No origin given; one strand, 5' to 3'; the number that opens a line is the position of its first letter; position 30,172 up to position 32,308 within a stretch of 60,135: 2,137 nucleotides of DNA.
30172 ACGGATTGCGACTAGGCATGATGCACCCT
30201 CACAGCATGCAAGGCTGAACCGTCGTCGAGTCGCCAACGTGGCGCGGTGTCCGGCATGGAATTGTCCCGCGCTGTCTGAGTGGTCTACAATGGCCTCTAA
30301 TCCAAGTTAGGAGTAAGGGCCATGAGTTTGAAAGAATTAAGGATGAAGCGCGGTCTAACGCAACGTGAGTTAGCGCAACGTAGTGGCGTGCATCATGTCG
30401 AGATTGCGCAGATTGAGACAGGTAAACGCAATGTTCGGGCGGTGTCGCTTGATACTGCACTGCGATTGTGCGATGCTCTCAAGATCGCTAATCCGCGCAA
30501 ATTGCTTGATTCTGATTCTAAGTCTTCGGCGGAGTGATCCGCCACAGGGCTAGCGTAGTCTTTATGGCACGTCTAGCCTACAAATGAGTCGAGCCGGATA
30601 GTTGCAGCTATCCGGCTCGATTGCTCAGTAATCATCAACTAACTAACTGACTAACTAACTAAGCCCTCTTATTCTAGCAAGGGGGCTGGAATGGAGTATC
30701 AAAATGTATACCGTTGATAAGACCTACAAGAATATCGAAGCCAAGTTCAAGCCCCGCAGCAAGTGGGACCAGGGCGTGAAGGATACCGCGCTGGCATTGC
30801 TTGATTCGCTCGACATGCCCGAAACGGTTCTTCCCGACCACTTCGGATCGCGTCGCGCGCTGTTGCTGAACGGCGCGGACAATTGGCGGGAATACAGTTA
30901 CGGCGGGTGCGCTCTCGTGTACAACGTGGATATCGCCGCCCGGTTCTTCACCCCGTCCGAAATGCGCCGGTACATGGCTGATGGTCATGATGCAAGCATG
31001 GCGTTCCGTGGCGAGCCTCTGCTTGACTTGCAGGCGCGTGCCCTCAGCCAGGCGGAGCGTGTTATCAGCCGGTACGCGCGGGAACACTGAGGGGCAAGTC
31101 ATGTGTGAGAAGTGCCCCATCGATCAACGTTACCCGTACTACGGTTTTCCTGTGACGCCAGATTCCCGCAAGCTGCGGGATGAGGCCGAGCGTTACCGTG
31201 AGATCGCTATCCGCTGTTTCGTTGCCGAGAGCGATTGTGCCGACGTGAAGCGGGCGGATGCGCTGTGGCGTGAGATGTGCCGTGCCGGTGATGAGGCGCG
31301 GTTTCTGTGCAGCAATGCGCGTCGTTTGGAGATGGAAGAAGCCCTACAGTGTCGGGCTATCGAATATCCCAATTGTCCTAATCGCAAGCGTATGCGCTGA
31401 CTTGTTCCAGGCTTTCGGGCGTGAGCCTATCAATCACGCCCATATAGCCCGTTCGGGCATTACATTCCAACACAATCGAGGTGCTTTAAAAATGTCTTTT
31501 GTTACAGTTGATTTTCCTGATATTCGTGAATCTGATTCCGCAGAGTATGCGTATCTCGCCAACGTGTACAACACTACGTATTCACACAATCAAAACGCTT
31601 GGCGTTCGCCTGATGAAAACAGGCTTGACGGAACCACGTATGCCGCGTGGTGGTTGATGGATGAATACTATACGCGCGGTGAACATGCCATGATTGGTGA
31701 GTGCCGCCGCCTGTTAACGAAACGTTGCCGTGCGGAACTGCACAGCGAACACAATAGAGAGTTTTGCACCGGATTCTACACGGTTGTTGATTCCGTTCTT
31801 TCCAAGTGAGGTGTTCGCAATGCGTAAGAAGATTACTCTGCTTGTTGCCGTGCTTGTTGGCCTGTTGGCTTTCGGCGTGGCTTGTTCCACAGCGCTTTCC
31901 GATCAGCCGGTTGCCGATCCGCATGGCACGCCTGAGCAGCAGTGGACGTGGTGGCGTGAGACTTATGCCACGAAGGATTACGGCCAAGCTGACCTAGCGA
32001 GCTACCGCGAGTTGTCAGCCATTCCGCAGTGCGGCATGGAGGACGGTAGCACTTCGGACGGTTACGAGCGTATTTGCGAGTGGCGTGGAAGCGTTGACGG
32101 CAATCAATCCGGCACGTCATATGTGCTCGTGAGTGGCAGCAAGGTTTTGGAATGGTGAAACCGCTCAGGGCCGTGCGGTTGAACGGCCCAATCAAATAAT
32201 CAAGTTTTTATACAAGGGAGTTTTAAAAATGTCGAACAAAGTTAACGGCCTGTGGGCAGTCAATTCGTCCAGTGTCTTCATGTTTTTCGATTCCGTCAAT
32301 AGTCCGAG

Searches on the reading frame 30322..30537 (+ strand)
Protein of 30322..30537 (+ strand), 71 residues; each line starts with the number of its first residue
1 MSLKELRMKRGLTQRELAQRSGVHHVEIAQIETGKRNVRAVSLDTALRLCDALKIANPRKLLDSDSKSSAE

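Call 9: search_protein_families(library=pfam, proteins=[window:30322-30537:+], max_evalue=0.01)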
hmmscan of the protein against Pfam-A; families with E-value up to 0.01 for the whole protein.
window:30322-30537:+ (71 aa): 5 families
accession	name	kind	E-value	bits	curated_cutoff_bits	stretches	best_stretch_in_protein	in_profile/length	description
PF01381.28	HTH_3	-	2.6e-13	50.2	23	1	3-55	1-50/55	Helix-turn-helix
PF13560.12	HTH_31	-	7.1e-12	45.9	27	1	3-54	6-55/64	Helix-turn-helix domain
PF13443.12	HTH_26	-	7e-07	29.9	22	1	3-55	2-52/63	Cro/C1-type HTH DNA-binding domain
PF12844.13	HTH_19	-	2.8e-06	27.6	30.2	1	3-55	4-53/64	Helix-turn-helix domain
PF13413.12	HTH_25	-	0.0077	16.5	24.6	0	3-34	2-33/62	Helix-turn-helix domain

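Call 26: search_protein_families(library=phrogs, proteins=[window:30322-30537:+], max_evalue=0.001)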
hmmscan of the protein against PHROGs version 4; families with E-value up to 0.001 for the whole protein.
window:30322-30537:+ (71 aa): 18 families
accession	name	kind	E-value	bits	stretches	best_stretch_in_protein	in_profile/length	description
phrog_1373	-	transcription regulation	3.9e-10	41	1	3-63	68-125/166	transcriptional regulator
phrog_8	-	transcription regulation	6.7e-10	39.9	1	3-55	81-130/346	transcriptional regulator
phrog_3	-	transcription regulation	1.3e-09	39.3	1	2-64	92-148/430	transcriptional repressor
phrog_5823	-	transcription regulation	8.3e-09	36.1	1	3-57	11-62/404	transcriptional regulator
phrog_7241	-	transcription regulation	1.5e-07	32.5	1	4-56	67-116/122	transcriptional regulator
phrog_4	-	transcription regulation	7.7e-07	29.4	1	3-55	141-186/400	transcriptional repressor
phrog_7126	-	DNA, RNA and nucleotide metabolism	4.3e-06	27.7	1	7-55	26-72/120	HTH DNA binding protein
phrog_2339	-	DNA, RNA and nucleotide metabolism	5.7e-06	27.3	1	1-55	28-80/98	HTH DNA binding protein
phrog_7950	-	transcription regulation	1.2e-05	26.3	1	3-37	12-46/68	transcriptional repressor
phrog_2439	-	transcription regulation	2.8e-05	24.1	1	2-55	11-61/367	transcriptional regulator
phrog_2967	-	transcription regulation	4.8e-05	24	1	3-56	15-65/225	transcriptional regulator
phrog_2328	-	transcription regulation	6.9e-05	23.6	1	5-45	22-62/128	transcriptional repressor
phrog_4779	-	transcription regulation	9.6e-05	23.8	1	3-50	7-59/98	transcriptional regulator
phrog_6831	-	transcription regulation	0.00016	22.6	1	9-49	16-54/68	transcriptional regulator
phrog_9908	-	DNA, RNA and nucleotide metabolism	0.00018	21.8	1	2-53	17-68/282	DNA binding protein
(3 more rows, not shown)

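Call 27: search_protein_families(library=padloc, proteins=[window:30322-30537:+], max_evalue=0.001)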
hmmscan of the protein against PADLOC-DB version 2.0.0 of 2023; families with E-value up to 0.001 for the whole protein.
window:30322-30537:+ (71 aa): 14 families
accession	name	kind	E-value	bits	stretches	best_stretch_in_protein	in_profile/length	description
PDLC02926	HTH_VI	-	1e-09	36.5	1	3-56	6-56/92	-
PDLC03665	Control_protein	-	1.8e-08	32.5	1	3-64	13-71/77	control protein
PDLC04142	capH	-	2.8e-08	32.8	1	3-66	11-70/103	capH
PDLC03664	Control_protein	-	3.6e-08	31.8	1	3-61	18-72/74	control protein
PDLC03668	Control_protein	-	1.8e-05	23.1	1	3-46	13-56/79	control protein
PDLC03671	Control_protein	-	3.1e-05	22.1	1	7-61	23-74/84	control protein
PDLC03949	RmrA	-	5e-05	20.3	1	7-55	11-56/363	-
PDLC03954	RmrA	-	9.6e-05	19.5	1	3-56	15-65/380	-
PDLC03951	RmrA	-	0.00013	19.1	1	3-56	13-63/400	-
PDLC03953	RmrA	-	0.00021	18.7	1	3-43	10-50/373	-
PDLC03946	RmrA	-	0.00021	18.2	1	3-54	7-55/357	-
PDLC03947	RmrA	-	0.00066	16.6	1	3-43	16-56/383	-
PDLC03666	Control_protein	-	0.00067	18.1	1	5-56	13-63/77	control protein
PDLC03952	RmrA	-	0.00085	16.3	1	3-54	27-75/395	-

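Call 42: find_encoding_contigs(protein=window:30322-30537:+, flank=10000, max_places=10)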
Protein window:30322-30537:+ (71 aa): 24 contigs read that carry it; 10 places shown.
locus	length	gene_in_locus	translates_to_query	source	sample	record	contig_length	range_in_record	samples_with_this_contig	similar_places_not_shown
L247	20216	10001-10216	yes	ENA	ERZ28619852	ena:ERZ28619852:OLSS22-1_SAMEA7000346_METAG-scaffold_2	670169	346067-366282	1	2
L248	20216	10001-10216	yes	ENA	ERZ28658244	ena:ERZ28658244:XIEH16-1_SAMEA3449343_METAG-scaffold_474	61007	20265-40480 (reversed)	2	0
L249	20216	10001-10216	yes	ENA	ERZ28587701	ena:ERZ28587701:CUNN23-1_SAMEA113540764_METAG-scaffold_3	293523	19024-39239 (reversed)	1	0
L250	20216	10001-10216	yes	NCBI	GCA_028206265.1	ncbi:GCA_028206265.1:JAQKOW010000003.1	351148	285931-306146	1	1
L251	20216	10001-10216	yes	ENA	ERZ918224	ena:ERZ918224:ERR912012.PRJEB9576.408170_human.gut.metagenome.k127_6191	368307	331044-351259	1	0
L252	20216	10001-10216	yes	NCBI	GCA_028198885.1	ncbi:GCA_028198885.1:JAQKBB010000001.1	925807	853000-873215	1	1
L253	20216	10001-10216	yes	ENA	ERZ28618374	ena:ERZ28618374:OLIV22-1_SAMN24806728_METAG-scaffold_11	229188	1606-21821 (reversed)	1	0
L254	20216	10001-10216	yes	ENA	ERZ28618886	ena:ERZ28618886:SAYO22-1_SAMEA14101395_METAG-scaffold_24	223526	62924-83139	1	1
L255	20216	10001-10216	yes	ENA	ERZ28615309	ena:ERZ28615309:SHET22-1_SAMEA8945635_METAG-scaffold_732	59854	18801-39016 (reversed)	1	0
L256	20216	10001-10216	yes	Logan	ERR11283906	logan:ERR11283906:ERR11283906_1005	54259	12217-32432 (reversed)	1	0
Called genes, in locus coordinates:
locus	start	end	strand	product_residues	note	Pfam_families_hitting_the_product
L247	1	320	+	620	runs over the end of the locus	PF02776:TPP_enzyme_N, PF00205:TPP_enzyme_M, PF02775:TPP_enzyme_C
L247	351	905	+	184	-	PF01842:ACT, PF13291:ACT_4 (weak), PF22629:ACT_AHAS_ss, PF13710:ACT_5, PF10369:ALS_ss_C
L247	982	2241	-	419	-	PF07690:MFS_1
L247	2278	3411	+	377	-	-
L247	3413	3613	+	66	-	-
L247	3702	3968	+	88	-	-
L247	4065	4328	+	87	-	-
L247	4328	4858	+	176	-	-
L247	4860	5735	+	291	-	-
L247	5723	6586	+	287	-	PF00589:Phage_integrase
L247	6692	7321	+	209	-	-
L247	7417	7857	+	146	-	-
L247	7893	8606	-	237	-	PF00149:Metallophos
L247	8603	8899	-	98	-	-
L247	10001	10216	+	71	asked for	PF01381:HTH_3, PF12844:HTH_19 (weak), PF13443:HTH_26 (weak), PF13560:HTH_31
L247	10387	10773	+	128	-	-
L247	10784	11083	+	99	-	-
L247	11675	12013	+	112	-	-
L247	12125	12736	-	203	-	PF01022:HTH_5, PF01047:MarR (weak), PF12802:MarR_2 (weak), PF12840:HTH_20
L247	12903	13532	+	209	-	PF00072:Response_reg, PF00196:GerE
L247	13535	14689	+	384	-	-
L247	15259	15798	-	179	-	-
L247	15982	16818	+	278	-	-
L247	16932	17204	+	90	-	PF04221:RelB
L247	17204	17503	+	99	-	PF15738:YafQ_toxin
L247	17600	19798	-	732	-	PF00005:ABC_tran, PF02463:SMC_N (faint), PF13555:AAA_29 (faint), PF13304:AAA_21 (faint), PF13476:AAA_23 (faint), PF12848:ABC_tran_Xtn (weak), PF00005:ABC_tran, PF16326:ABC_tran_CTD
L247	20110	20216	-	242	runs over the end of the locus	PF00117:GATase, PF07722:Peptidase_C26 (weak)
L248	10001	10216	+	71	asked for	PF01381:HTH_3, PF12844:HTH_19 (weak), PF13443:HTH_26 (weak), PF13560:HTH_31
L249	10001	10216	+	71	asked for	PF01381:HTH_3, PF12844:HTH_19 (weak), PF13443:HTH_26 (weak), PF13560:HTH_31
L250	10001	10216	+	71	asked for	PF01381:HTH_3, PF12844:HTH_19 (weak), PF13443:HTH_26 (weak), PF13560:HTH_31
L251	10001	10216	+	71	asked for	PF01381:HTH_3, PF12844:HTH_19 (weak), PF13443:HTH_26 (weak), PF13560:HTH_31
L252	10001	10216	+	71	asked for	PF01381:HTH_3, PF12844:HTH_19 (weak), PF13443:HTH_26 (weak), PF13560:HTH_31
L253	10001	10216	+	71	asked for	PF01381:HTH_3, PF12844:HTH_19 (weak), PF13443:HTH_26 (weak), PF13560:HTH_31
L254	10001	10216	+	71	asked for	PF01381:HTH_3, PF12844:HTH_19 (weak), PF13443:HTH_26 (weak), PF13560:HTH_31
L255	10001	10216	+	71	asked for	PF01381:HTH_3, PF12844:HTH_19 (weak), PF13443:HTH_26 (weak), PF13560:HTH_31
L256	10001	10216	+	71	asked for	PF01381:HTH_3, PF12844:HTH_19 (weak), PF13443:HTH_26 (weak), PF13560:HTH_31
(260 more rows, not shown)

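Call 47: find_related_loci(query=L247:982-2241:-, collection=genome_contigs, flank=6000)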
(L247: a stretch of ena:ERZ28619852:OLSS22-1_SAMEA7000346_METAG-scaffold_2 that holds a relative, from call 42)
Query L247:982-2241:- (419 aa) in genome_contigs; peptide patterns used: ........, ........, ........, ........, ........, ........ (x = any residue, [..] = any of these).
131 stretches matched a pattern; 44 encode a relative of the query (tblastn E <= 1e-3); 44 distinct loci.
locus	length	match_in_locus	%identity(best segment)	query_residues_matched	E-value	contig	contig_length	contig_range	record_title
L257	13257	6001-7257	98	1-419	0e+0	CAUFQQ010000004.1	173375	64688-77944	MAG TPA_asm: uncultured Bifidobacterium sp. isolate ERR10149229_bin.50_MetaWRAP_v1.3_MAG genome assembly, contig: ERZ190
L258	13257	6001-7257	96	1-419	0e+0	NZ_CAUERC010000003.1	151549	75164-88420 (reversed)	MAG: uncultured Bifidobacterium sp. isolate ERR10149223_bin.28_MetaWRAP_v1.3_MAG ERZ19076452.49, whole genome shotgun se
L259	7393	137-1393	92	1-419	0e+0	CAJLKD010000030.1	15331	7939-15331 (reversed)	MAG TPA_asm: Bifidobacterium angulatum isolate ERR260192-bin.2 genome assembly, contig: NODE_1210_length_15331_cov_8.460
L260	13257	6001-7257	89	1-419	0e+0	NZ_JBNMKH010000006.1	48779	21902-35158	MAG: Bifidobacterium sp. isolate CM_BacBif1601.48 k141_319602_length_48779_cov_20.0887, whole genome shotgun sequence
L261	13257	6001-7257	89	1-419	0e+0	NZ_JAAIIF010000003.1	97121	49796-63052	Bifidobacterium erythrocebi strain DSM 109960 Contig_3, whole genome shotgun sequence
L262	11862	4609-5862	68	3-418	0e+0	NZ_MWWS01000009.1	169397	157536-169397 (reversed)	Bombiscardovia coagulans strain DSM 22924 Contig_9, whole genome shotgun sequence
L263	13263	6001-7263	62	6-419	6e-173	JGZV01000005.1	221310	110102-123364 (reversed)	Bifidobacterium thermophilum strain JCM 1207 Contig05, whole genome shotgun sequence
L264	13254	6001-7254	58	4-418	3e-160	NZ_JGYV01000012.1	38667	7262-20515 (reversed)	Bifidobacterium cuniculi strain LMG 10738 Contig12, whole genome shotgun sequence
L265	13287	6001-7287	44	6-418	2e-110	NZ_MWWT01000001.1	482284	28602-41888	Alloscardovia macacae strain DSM 24762 Contig_1, whole genome shotgun sequence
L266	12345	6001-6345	35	19-133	2e-13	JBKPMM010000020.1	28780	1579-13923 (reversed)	MAG: Chloroflexota bacterium isolate GS_HAYS_MAG_00066 GS_HAYS_000003377767, whole genome shotgun sequence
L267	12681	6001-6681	29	10-241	1e-12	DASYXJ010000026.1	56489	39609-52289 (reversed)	MAG TPA_asm: Nitrososphaerales archaeon isolate SMAG_U6305 k141_356798, whole genome shotgun sequence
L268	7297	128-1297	26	24-415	1e-12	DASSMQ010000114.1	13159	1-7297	MAG TPA_asm: Candidatus Limnocylindrales bacterium isolate SMAG_U1202 k141_312835, whole genome shotgun sequence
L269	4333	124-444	34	24-130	1e-12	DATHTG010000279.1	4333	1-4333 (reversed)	MAG TPA_asm: Candidatus Limnocylindrales bacterium isolate SMAG_U16071 k141_1725342, whole genome shotgun sequence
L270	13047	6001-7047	24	20-372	5e-12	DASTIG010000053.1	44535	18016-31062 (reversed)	MAG TPA_asm: Candidatus Limnocylindrales bacterium isolate SMAG_U924 k141_557041, whole genome shotgun sequence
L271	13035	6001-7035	24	24-372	3e-12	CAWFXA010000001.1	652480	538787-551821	MAG: uncultured Chloroflexia bacterium isolate MFD06742.bin.1.113 genome assembly, contig: contig_2185, whole genome sho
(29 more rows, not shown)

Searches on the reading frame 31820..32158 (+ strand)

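Call 26: search_protein_families(library=phrogs, proteins=[window:31820-32158:+], max_evalue=0.001)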
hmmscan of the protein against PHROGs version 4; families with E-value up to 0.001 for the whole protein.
window:31820-32158:+ (112 aa): 1 family
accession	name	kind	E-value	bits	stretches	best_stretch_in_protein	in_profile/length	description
phrog_19904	-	unknown function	5.7e-07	30.3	1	60-112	20-64/69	-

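Call 27: search_protein_families(library=padloc, proteins=[window:31820-32158:+], max_evalue=0.001)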
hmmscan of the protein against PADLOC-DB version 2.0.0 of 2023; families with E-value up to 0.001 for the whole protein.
window:31820-32158:+ (112 aa): 0 families
